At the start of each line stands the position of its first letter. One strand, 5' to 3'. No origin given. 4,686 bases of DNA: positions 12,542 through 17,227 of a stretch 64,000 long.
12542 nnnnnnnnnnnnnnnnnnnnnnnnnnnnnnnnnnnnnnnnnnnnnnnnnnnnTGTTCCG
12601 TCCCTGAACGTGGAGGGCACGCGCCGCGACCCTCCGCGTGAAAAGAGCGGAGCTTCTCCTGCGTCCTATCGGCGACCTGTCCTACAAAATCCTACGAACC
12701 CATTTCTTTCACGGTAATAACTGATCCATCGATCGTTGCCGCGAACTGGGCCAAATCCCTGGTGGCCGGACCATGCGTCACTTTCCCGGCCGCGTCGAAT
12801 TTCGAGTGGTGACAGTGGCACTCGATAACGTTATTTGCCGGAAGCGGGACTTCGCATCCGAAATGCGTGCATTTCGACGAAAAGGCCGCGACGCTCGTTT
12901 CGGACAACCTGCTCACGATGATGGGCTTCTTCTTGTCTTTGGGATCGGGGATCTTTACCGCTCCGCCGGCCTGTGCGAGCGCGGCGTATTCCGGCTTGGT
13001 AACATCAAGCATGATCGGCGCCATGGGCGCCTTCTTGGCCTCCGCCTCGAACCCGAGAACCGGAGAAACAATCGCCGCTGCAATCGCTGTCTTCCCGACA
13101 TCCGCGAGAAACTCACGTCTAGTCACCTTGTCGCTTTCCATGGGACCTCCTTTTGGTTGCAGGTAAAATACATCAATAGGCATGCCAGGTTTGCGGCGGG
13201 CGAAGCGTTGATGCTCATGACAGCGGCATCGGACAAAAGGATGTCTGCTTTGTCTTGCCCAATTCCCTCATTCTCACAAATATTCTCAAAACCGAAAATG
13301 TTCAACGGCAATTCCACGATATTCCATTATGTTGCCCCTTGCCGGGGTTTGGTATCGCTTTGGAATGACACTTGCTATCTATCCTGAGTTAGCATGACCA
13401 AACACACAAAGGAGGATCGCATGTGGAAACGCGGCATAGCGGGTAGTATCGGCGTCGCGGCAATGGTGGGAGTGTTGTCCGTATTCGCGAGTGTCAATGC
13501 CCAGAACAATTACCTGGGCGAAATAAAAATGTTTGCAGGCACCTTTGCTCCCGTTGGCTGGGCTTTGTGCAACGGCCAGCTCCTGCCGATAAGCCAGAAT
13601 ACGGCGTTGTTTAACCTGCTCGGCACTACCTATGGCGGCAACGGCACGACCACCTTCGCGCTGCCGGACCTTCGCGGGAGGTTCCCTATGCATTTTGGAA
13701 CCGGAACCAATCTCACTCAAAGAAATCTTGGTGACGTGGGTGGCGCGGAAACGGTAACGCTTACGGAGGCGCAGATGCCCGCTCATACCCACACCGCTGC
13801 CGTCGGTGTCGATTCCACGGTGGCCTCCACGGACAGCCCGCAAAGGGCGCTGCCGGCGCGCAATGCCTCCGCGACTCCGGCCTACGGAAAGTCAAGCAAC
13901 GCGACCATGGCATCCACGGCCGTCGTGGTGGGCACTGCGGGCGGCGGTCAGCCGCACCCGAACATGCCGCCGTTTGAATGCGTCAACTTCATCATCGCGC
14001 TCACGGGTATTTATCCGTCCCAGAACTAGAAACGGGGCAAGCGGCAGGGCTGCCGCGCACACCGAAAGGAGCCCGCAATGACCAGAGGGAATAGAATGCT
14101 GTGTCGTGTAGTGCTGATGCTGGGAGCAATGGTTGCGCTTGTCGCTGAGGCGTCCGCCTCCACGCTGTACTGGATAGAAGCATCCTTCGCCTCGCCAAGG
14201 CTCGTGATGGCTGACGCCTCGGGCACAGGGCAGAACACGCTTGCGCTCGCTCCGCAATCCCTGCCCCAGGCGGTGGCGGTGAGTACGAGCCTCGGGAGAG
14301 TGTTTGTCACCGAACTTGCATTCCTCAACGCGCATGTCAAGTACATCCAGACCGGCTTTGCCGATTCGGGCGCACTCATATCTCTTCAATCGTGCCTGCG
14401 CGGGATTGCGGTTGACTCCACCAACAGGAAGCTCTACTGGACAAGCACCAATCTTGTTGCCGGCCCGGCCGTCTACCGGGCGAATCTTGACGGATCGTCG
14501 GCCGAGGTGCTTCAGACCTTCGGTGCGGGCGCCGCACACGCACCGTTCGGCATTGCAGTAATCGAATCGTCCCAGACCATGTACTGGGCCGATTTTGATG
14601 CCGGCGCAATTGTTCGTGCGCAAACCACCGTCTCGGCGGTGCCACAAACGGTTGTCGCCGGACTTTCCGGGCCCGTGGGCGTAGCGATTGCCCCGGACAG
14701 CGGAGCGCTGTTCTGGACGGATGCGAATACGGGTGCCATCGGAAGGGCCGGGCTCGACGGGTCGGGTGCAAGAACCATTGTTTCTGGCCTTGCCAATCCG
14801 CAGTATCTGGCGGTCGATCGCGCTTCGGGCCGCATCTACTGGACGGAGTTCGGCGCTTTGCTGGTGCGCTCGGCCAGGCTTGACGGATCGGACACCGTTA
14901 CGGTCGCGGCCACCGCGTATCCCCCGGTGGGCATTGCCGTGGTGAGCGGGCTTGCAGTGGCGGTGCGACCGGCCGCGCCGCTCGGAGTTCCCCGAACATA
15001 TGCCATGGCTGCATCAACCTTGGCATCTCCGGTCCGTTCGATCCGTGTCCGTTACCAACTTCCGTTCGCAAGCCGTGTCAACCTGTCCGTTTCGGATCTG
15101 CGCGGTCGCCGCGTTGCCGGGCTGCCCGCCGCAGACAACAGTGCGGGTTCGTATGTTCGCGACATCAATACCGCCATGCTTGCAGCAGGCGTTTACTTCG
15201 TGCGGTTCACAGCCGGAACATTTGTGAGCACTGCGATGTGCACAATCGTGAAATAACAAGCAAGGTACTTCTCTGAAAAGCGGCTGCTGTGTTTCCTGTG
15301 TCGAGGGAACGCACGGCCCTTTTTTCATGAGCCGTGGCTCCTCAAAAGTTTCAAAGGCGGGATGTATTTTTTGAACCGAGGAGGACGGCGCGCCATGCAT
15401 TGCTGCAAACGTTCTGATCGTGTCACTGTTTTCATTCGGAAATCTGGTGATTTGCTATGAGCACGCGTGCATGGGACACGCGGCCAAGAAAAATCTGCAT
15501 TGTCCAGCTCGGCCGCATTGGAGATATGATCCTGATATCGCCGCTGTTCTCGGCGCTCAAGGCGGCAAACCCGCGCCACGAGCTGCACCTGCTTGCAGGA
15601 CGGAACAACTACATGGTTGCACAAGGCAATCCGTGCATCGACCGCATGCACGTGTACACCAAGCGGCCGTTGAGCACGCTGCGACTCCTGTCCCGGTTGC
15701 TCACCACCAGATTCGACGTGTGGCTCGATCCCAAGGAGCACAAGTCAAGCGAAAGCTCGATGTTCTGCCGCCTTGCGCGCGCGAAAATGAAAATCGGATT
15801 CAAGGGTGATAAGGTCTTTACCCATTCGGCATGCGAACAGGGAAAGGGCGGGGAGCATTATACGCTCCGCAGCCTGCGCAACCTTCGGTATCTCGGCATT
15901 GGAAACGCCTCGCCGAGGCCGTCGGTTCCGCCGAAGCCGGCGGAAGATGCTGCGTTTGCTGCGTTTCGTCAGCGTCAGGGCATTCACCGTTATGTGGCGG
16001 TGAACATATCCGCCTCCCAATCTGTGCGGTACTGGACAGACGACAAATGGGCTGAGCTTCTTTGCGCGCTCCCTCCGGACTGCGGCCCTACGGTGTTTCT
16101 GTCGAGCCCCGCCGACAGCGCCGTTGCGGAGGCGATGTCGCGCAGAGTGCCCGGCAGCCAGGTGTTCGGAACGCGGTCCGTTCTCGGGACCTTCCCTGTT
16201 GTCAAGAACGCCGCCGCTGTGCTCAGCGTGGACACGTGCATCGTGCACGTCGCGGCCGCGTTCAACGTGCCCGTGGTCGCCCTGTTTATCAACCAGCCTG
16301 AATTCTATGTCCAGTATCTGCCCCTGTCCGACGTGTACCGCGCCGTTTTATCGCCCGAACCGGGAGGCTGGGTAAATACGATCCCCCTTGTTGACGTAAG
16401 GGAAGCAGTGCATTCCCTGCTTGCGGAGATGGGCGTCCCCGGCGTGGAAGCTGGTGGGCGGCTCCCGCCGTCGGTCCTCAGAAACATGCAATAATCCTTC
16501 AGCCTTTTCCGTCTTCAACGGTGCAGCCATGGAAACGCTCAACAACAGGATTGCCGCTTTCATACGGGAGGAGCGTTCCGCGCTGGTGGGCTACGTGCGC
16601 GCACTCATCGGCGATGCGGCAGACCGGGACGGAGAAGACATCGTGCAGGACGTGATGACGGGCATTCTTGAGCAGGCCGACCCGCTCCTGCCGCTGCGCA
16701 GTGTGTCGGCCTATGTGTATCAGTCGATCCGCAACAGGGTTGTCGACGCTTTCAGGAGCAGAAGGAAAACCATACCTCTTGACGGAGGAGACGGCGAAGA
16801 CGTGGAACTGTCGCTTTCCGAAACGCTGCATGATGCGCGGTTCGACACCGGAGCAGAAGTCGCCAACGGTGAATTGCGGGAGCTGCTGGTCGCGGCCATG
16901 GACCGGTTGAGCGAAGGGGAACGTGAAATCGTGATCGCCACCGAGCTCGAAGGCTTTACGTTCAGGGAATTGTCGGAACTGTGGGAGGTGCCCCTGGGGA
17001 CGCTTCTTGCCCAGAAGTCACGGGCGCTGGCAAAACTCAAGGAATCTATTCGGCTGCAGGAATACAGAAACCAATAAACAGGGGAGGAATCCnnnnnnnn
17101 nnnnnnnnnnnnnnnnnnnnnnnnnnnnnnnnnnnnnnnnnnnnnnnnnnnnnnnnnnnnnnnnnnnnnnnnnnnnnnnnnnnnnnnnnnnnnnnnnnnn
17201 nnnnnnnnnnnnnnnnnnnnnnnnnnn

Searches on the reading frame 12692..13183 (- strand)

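Call 89: search_protein_families(library=pfam, proteins=[window:12692-13183:-], max_evalue=0.01)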
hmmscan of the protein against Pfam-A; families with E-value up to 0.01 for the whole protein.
window:12692-13183:- (163 aa): 1 family
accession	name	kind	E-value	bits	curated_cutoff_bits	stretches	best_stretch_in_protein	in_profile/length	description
PF00355.32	Rieske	-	3e-11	43.5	20.3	1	85-147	23-87/88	Rieske [2Fe-2S] domain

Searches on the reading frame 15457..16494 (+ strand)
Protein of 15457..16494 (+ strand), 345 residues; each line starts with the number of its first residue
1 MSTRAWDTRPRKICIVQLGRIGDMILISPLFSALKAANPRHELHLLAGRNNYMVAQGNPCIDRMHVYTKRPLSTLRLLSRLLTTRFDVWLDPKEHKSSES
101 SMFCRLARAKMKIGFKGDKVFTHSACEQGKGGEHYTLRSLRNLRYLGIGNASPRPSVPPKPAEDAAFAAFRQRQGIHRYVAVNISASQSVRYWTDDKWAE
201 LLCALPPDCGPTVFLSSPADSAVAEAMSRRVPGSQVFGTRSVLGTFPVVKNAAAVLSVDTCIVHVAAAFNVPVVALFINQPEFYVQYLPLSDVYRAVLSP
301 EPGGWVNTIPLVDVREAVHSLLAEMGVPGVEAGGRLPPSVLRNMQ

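Call 89: search_protein_families(library=pfam, proteins=[window:15457-16494:+], max_evalue=0.01)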
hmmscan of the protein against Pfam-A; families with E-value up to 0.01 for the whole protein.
window:15457-16494:+ (345 aa): 1 family
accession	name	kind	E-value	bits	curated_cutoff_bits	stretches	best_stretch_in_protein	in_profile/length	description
PF01075.23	Glyco_transf_9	-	8.4e-17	61.7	22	1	75-299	2-229/247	Glycosyltransferase family 9 (heptosyltransferase)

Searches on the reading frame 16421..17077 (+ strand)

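Call 89: search_protein_families(library=pfam, proteins=[window:16421-17077:+], max_evalue=0.01)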
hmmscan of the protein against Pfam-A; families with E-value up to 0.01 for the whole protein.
window:16421-17077:+ (218 aa): 3 families
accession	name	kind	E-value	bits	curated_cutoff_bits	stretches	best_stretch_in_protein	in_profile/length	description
PF04542.20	Sigma70_r2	-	5.6e-09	36.1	24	1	48-116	2-70/71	Sigma-70 region 2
PF08281.18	Sigma70_r4_2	-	1.5e-07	31.3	25.7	1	154-206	2-54/54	Sigma-70, region 4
PF04545.22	Sigma70_r4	-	4.4e-06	26.5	24.1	1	159-208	1-50/50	Sigma-70, region 4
